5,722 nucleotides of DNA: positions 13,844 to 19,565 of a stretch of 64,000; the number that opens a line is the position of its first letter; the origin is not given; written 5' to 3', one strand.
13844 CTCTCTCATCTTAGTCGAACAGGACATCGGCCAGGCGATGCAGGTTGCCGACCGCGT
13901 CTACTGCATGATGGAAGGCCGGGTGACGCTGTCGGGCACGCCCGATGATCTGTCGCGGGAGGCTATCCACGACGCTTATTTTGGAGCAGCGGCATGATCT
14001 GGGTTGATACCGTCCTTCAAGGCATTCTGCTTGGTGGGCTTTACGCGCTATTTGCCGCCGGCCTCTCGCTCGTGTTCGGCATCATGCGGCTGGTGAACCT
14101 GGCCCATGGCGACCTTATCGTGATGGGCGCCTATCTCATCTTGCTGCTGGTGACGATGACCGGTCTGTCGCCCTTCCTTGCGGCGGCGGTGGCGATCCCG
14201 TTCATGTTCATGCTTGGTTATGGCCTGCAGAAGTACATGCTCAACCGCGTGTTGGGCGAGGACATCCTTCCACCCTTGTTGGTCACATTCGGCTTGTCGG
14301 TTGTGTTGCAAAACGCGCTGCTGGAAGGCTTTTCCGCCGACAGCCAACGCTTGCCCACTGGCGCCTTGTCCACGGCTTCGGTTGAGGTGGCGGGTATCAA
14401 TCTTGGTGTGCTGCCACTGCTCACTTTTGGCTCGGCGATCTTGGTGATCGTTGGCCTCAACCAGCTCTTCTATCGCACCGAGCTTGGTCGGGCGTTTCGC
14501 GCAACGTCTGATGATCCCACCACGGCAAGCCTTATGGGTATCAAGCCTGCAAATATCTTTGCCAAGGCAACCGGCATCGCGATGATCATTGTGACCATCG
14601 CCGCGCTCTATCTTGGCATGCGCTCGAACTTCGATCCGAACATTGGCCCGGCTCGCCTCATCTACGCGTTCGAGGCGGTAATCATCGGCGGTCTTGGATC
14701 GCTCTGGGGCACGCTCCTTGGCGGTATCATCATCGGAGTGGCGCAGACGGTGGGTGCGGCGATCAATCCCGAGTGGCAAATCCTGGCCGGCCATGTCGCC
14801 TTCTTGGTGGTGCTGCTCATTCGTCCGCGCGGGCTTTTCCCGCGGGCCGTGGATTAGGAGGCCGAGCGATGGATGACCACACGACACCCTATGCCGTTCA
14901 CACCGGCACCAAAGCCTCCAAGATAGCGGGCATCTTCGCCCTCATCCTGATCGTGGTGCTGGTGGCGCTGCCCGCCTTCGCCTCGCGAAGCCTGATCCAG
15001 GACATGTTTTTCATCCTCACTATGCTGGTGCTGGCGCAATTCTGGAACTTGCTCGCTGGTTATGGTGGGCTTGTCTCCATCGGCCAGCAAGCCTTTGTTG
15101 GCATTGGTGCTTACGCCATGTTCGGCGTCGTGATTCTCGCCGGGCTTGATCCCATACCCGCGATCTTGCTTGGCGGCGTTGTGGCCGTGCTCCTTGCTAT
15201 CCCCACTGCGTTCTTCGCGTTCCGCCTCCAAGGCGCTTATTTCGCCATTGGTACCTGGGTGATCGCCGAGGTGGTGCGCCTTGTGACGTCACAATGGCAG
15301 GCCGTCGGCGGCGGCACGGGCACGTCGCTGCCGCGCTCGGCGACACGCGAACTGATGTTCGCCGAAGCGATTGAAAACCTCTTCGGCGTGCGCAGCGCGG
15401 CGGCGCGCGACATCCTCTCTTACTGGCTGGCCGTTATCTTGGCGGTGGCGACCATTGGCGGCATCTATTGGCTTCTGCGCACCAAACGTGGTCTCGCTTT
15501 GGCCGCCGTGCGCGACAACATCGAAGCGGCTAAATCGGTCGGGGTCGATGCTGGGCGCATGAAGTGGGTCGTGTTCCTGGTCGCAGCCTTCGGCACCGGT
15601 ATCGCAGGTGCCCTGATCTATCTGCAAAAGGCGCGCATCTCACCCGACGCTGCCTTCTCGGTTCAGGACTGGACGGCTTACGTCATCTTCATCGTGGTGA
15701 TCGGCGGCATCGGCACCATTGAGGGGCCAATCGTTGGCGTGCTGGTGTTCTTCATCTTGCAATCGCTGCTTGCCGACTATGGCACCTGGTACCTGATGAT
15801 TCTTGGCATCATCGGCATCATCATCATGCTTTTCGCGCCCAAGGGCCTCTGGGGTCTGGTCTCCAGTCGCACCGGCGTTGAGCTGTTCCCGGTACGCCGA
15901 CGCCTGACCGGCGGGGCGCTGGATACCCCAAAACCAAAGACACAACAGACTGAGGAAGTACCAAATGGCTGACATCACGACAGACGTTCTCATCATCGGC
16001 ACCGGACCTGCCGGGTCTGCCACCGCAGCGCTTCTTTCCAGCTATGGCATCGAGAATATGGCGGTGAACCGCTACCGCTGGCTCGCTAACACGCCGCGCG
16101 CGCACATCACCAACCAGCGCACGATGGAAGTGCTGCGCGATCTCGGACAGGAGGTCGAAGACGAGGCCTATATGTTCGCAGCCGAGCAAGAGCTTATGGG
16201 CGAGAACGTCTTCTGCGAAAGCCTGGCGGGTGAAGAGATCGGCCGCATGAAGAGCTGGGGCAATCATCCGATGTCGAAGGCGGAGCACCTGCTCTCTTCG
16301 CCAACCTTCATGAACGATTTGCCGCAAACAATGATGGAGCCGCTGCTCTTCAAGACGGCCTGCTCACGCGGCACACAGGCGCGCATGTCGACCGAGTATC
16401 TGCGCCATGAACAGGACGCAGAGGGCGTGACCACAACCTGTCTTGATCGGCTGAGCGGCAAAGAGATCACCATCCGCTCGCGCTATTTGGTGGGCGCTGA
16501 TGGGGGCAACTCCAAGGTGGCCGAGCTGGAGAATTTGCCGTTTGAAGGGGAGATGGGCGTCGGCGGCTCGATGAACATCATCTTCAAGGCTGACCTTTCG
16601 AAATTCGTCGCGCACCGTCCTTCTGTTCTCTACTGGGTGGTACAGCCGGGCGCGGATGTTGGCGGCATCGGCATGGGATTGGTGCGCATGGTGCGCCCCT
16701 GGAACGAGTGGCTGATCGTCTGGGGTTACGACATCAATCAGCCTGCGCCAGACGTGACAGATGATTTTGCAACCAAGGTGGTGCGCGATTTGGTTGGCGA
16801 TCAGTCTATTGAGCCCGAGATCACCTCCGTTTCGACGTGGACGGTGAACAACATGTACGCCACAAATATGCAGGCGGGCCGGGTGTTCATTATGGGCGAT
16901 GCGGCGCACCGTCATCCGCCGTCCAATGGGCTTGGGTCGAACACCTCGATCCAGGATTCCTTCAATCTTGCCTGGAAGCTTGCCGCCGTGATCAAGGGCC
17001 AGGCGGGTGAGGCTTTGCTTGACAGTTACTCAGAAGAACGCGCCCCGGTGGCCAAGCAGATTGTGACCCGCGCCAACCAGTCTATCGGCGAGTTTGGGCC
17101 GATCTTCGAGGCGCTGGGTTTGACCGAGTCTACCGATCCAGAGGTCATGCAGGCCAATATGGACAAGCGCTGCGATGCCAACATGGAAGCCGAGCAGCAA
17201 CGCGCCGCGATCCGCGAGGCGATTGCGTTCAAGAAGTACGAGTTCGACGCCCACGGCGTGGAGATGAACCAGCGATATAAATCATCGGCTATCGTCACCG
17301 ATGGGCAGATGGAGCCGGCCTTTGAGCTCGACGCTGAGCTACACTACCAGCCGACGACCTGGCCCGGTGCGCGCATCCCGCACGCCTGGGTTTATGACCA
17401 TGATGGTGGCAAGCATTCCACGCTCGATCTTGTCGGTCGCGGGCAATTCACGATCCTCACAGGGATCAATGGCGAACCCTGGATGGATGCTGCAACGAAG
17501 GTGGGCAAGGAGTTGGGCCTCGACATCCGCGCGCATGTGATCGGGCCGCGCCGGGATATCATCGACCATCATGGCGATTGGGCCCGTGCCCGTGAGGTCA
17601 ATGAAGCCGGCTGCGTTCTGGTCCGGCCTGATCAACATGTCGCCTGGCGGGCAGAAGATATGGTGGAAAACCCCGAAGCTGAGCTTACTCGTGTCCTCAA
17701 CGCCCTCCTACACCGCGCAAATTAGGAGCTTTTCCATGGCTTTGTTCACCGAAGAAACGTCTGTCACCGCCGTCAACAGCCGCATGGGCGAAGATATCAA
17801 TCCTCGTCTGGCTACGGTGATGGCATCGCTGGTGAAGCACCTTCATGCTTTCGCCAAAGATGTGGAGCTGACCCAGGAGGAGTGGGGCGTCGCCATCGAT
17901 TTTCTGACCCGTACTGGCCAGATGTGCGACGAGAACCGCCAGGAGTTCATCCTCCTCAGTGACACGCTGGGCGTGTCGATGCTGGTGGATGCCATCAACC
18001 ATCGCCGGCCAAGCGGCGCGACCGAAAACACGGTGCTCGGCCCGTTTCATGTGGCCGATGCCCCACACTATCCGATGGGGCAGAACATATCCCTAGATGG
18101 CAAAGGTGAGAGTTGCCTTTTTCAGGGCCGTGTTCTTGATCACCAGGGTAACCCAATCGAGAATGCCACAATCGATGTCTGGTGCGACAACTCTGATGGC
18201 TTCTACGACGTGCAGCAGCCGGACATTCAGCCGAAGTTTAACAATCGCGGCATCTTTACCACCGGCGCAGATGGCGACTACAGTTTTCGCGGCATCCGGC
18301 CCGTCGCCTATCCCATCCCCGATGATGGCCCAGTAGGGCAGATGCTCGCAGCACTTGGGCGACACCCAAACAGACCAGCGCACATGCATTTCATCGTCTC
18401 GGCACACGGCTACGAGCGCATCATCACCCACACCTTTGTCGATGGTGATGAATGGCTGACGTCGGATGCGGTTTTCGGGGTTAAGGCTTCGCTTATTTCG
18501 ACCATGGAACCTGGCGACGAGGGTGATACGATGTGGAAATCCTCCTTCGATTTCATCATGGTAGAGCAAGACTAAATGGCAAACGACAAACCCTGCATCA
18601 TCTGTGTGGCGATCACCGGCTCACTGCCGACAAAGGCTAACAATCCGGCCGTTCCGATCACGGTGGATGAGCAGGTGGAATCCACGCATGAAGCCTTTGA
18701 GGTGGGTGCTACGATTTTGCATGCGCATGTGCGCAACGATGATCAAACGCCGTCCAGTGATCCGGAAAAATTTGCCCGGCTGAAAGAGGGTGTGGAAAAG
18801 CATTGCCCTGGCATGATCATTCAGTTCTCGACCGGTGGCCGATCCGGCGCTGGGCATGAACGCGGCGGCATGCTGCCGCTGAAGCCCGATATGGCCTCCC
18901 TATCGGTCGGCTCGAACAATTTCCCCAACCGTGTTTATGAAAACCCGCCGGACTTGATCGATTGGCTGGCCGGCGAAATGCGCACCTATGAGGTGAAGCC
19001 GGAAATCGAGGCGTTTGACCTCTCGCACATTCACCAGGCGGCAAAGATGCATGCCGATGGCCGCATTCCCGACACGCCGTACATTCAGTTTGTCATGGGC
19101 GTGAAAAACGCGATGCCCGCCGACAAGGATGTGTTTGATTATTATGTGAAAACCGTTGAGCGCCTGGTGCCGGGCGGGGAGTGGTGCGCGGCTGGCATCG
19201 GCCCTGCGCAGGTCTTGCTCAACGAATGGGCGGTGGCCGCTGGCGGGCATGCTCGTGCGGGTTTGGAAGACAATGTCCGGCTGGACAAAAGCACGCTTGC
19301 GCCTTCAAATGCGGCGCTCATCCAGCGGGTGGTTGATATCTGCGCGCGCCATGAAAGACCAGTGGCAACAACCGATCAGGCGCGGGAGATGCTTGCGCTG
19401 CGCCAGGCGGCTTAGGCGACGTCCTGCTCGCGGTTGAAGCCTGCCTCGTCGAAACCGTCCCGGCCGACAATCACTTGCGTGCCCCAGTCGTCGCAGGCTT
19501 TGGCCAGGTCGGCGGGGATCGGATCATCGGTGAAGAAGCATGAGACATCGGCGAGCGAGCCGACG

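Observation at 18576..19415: BKACE ends a hydroxyquinol operon in place of PcaIJ/PcaF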

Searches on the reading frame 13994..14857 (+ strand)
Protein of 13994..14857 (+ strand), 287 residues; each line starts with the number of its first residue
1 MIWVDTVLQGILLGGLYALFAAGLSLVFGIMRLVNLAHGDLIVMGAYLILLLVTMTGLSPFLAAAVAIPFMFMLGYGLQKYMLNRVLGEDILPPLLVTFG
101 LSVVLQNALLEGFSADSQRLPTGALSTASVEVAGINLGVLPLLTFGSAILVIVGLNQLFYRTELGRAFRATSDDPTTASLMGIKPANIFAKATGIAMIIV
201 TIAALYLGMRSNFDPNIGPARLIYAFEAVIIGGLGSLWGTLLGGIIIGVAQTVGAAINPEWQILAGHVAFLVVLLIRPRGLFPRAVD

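Call 3: search_protein_families(library=pfam, proteins=[window:13994-14857:+])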
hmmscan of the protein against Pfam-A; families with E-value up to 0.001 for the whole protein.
window:13994-14857:+ (287 aa): 1 family
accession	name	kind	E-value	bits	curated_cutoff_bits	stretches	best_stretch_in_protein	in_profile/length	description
PF02653.21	BPD_transp_2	-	5.9e-27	94.9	26.8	1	7-271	2-263/269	Branched-chain amino acid transport system / permease component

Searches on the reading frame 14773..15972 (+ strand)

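Call 3: search_protein_families(library=pfam, proteins=[window:14773-15972:+])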
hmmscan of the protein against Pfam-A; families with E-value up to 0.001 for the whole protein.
window:14773-15972:+ (399 aa): 1 family
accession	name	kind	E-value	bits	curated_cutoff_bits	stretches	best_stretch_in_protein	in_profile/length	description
PF02653.21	BPD_transp_2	-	2.2e-33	116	26.8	1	79-351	9-268/269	Branched-chain amino acid transport system / permease component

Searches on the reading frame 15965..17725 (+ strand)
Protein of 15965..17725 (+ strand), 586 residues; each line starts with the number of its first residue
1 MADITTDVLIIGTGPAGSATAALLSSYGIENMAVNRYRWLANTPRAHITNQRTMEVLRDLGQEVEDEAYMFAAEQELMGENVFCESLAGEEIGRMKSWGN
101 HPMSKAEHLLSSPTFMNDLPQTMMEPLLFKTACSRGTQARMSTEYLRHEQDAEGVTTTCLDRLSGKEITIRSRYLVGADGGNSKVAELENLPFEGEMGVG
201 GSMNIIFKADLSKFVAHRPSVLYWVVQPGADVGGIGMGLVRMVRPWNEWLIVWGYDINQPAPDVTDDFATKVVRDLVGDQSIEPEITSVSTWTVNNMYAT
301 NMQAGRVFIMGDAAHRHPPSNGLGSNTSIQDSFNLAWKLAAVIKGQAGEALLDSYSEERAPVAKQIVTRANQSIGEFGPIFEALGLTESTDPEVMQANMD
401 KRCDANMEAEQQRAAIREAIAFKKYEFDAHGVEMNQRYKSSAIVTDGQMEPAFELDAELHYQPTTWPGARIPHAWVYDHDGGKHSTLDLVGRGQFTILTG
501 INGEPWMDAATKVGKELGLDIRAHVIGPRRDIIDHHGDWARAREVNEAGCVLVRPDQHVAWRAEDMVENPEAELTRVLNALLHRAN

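Call 3: search_protein_families(library=pfam, proteins=[window:15965-17725:+])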
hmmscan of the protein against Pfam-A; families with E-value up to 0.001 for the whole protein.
window:15965-17725:+ (586 aa): 2 families
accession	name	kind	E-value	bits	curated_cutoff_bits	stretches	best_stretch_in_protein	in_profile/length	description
PF01494.25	FAD_binding_3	-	2.3e-111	372.9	22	1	6-370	2-349/349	FAD binding domain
PF21274.3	Rng_hyd_C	-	1.3e-19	70.9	27.5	1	465-584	2-106/107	Aromatic-ring hydroxylase, C-terminal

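Call 13: search_protein_families(library=ncbifam, proteins=[window:15965-17725:+])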
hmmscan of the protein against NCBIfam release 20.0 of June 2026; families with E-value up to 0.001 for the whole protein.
window:15965-17725:+ (586 aa): 46 families (the best 25 are shown)
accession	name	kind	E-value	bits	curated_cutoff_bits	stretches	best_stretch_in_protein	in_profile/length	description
NF004780.0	PRK06126.1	subfamily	2.8e-109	365.9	445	1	4-580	7-546/552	hypothetical protein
NF046069.1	AkvoneHdxseRdmE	equivalog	6.3e-98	328.8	700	2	8-370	1-354/521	aklavinone 12-hydroxylase RdmE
NF045577.1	FAD_mono_MbnF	equivalog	7.4e-95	318.5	800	2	5-371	4-359/531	methanobactin biosynthesis FAD monooxygenase MbnF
NF046068.1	AkvoneHdxseDnrF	equivalog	8.7e-79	265.5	650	2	8-416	1-400/439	aklavinone 12-hydroxylase DnrF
NF004832.0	PRK06184.1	subfamily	2e-63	214.9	476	2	5-373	6-351/506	hypothetical protein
NF033145.1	rif_monoox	equivalog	7.6e-46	156.9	800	1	7-370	2-334/472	rifampin monooxygenase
NF004829.0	PRK06183.1-3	subfamily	3.4e-43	148.2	390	2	285-567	268-499/520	bifunctional 3-(3-hydroxy-phenyl)propionate/3-hydroxycinnamic acid hydroxylase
NF006092.0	PRK08244.1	equivalog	2.8e-41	141.7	644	1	114-370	92-337/494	monooxygenase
NF004831.0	PRK06183.1-5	equivalog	9.7e-40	136.5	546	2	272-372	249-348/568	bifunctional 3-(3-hydroxy-phenyl)propionate/3-hydroxycinnamic acid hydroxylase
NF006002.0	PRK08132.1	subfamily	4.8e-39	134.2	416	2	6-374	26-370/552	FAD-dependent oxidoreductase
NF006144.0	PRK08294.1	subfamily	2.4e-34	118.6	560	2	301-445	336-478/637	phenol 2-monooxygenase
NF005303.0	PRK06834.1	subfamily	5.1e-33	114.3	625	1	119-370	97-330/488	hypothetical protein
NF004828.0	PRK06183.1-2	equivalog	3e-29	101.8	853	1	147-367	140-344/568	bifunctional 3-(3-hydroxy-phenyl)propionate/3-hydroxycinnamic acid hydroxylase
NF004830.0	PRK06183.1-4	equivalog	1.3e-28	99.8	1135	1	147-369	146-355/617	bifunctional 3-(3-hydroxy-phenyl)propionate/3-hydroxycinnamic acid hydroxylase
NF005531.0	PRK07190.1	equivalog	2.2e-28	99.2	530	2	289-369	258-339/487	FAD-binding protein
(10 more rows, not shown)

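Call 38: search_solved_structures(query=window:15965-17725:+, max_evalue=1e-20)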
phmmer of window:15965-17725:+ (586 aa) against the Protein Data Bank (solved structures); distinct sequences matched with E-value up to 1e-20: 31.
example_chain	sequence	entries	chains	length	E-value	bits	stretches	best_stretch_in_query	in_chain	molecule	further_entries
4cy6_A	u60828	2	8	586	3.8e-181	607.2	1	5-584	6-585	2-HYDROXYBIPHENYL-3-MONOOXYGENASE | 2-HYDROXYBIPHENYL 3-MONOOXYGENASE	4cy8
5brt_A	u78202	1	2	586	2.6e-180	604.5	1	5-584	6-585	2-hydroxybiphenyl-3-monooxygenase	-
4z2r_A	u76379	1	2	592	2.8e-180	604.4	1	5-584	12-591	2-hydroxybiphenyl-3-monooxygenase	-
6em0_A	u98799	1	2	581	3.5e-180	604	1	6-575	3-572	2-hydroxybiphenyl-3-monooxygenase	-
4z2u_A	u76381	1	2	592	1e-179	602.5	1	5-584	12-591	2-hydroxybiphenyl-3-monooxygenase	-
4z2t_A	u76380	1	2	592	4.6e-179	600.4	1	5-584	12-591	2-hydroxybiphenyl-3-monooxygenase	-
6u0p_A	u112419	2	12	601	3.6e-146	491.8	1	3-584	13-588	2,4-dichlorophenol 6-monooxygenase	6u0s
7oud_AAA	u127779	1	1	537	2e-62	215.3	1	4-365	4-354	FAD-dependent monooxygenase GrhO5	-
7ouc_AAA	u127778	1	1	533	3.3e-62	214.5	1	6-365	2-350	Putative FAD-dependent monooxygenase GrhO5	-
8fhj_A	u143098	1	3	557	2e-60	208.6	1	7-370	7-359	Monooxygenase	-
9qm3_A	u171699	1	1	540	8.3e-58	200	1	3-370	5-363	FAD dependent monooxygenase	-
9qm2_A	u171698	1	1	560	1.1e-57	199.6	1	3-370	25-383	FAD dependent monooxygenase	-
9qm4_A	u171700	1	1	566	1.2e-57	199.5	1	3-370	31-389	FAD dependent monooxygenase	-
3ihg_A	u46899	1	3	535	5.8e-57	197.2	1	3-370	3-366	RdmE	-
7ouj_AAA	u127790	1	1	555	9.6e-57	196.5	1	7-366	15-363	RubL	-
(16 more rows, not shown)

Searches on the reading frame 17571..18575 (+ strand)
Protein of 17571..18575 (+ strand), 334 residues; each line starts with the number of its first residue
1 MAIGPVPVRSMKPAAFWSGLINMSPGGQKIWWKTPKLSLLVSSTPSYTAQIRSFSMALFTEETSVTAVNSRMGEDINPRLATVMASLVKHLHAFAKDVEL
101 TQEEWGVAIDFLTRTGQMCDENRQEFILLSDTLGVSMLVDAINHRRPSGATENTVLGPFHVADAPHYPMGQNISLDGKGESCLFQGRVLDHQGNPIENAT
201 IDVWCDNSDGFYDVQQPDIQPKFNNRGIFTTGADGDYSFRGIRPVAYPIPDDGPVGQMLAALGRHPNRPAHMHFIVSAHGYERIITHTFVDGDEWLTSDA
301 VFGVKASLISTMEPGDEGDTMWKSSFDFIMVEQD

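Call 3: search_protein_families(library=pfam, proteins=[window:17571-18575:+])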
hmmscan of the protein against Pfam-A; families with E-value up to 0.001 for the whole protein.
window:17571-18575:+ (334 aa): 3 families
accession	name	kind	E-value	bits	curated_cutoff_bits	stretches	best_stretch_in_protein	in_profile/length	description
PF00775.27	Dioxygenase_C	-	7.4e-41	140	27.3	1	157-329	3-179/182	Dioxygenase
PF04444.19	Dioxygenase_N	-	2.3e-33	114.3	27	1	77-151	1-75/75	Catechol dioxygenase N terminus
PF13620.12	CarboxypepD_reg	-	9.5e-05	23.1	32.3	0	185-247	3-50/82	Carboxypeptidase regulatory-like domain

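Call 13: search_protein_families(library=ncbifam, proteins=[window:17736-18575:+])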
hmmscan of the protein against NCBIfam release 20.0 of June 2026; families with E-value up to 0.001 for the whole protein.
window:17736-18575:+ (279 aa): 5 families
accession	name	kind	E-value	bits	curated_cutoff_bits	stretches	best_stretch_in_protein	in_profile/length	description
TIGR02465.1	chlorocat_1_2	equivalog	3.4e-50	170.6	359.25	1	23-259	2-230/246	chlorocatechol 1,2-dioxygenase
TIGR02439.1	catechol_proteo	equivalog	6.9e-48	163.1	392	1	11-265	10-266/285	catechol 1,2-dioxygenase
TIGR02438.1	catachol_actin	equivalog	4.7e-42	144.1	404.4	1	23-275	34-278/281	catechol 1,2-dioxygenase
TIGR02422.1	protocat_beta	equivalog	6.3e-18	65.3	296.4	1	123-249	57-177/220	protocatechuate 3,4-dioxygenase subunit beta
TIGR02423.1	protocat_alph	equivalog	2e-07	31.1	126.25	1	117-194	30-111/193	protocatechuate 3,4-dioxygenase subunit alpha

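Call 39: search_solved_structures(query=window:17736-18575:+, max_evalue=1e-10)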
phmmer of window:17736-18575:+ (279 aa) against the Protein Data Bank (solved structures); distinct sequences matched with E-value up to 1e-10: 20.
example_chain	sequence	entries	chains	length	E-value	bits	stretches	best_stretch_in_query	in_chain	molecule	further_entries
8r2x_A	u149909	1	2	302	3.2e-130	436.7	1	3-276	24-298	6-chlorohydroxyquinol-1,2-dioxygenase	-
3n9t_A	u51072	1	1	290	1e-75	257.9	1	20-256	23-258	PnpC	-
8r2v_A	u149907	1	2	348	1.2e-72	247.8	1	22-261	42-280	Intradiol ring-cleavage dioxygenases domain-containing protein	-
1tmx_A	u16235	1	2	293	3.4e-71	243.1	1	19-260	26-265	hydroxyquinol 1,2-dioxygenase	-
8r2w_A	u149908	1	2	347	3.2e-70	239.8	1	13-264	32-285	Hydroxyquinol 1,2-dioxygenase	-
1dlm_A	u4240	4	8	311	8.8e-35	123.6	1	19-254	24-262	CATECHOL 1,2-DIOXYGENASE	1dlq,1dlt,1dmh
5td3_A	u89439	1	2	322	1.2e-34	123.2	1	22-258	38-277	Catechol 1,2-dioxygenase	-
5umh_A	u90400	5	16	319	1.5e-33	119.5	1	15-257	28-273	Catechol 1,2-dioxygenase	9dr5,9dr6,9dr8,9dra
5vxt_A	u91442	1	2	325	2.2e-33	119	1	22-257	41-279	Catechol 1,2-dioxygenase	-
2azq_A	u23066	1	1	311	5.4e-33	117.7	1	22-257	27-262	catechol 1,2-dioxygenase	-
1s9a_A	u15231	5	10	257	1.2e-32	116.5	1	82-275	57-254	Chlorocatechol 1,2-dioxygenase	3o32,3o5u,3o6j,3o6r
3i4y_A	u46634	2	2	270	1.4e-32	116.4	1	90-266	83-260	Catechol 1,2-dioxygenase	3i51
3hgi_A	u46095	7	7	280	1.5e-32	116.2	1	90-266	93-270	Catechol 1,2-dioxygenase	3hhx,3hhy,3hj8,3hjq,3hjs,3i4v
3hkp_A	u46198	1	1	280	4.7e-32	114.6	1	90-266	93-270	Catechol 1,2-dioxygenase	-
2boy_A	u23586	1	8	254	8.5e-31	110.5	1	24-260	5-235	3-CHLOROCATECHOL 1,2-DIOXYGENASE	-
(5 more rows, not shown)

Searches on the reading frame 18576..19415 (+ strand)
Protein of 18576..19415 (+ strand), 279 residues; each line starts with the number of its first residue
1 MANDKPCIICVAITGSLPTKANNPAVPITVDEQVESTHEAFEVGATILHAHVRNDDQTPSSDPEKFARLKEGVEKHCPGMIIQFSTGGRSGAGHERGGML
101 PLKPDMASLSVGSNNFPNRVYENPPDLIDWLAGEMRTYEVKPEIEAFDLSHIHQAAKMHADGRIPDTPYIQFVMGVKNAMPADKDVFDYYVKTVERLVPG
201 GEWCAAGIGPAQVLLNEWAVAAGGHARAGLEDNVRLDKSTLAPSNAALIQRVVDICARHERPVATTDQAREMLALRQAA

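Call 3: search_protein_families(library=pfam, proteins=[window:18576-19415:+])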
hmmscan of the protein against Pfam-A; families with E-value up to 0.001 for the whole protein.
window:18576-19415:+ (279 aa): 1 family
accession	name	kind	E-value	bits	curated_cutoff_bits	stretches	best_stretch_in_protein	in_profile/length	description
PF05853.18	BKACE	-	2.1e-91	306.5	24.8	1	6-275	1-274/274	beta-keto acid cleavage enzyme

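Call 13: search_protein_families(library=ncbifam, proteins=[window:18576-19415:+])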
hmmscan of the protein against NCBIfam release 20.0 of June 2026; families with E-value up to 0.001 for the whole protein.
window:18576-19415:+ (279 aa): 4 families
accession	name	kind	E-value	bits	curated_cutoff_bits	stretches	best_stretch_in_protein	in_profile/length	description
NF053568.1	3OXCoAcCUPNH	equivalog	6e-146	484.9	350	1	5-276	2-273/274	3-oxoadipate:acetyl-CoA acetyltransferase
NF052387.1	Lys_ferment_KCE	equivalog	1.4e-73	247.6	382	1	8-275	3-267/267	3-keto-5-aminohexanoate cleavage enzyme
NF052389.1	Lys_KAL_CLE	exception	5.2e-48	163.9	725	1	6-277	170-438/440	bifunctional 3-aminobutyryl-CoA ammonia lyase/3-keto-5-aminohexanoate cleavage enzyme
NF053538.1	DixhxACActTsKce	equivalog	8.4e-48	163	430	2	119-276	145-303/310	3,5-dioxohexanoate:acetyl-CoA acetone transferase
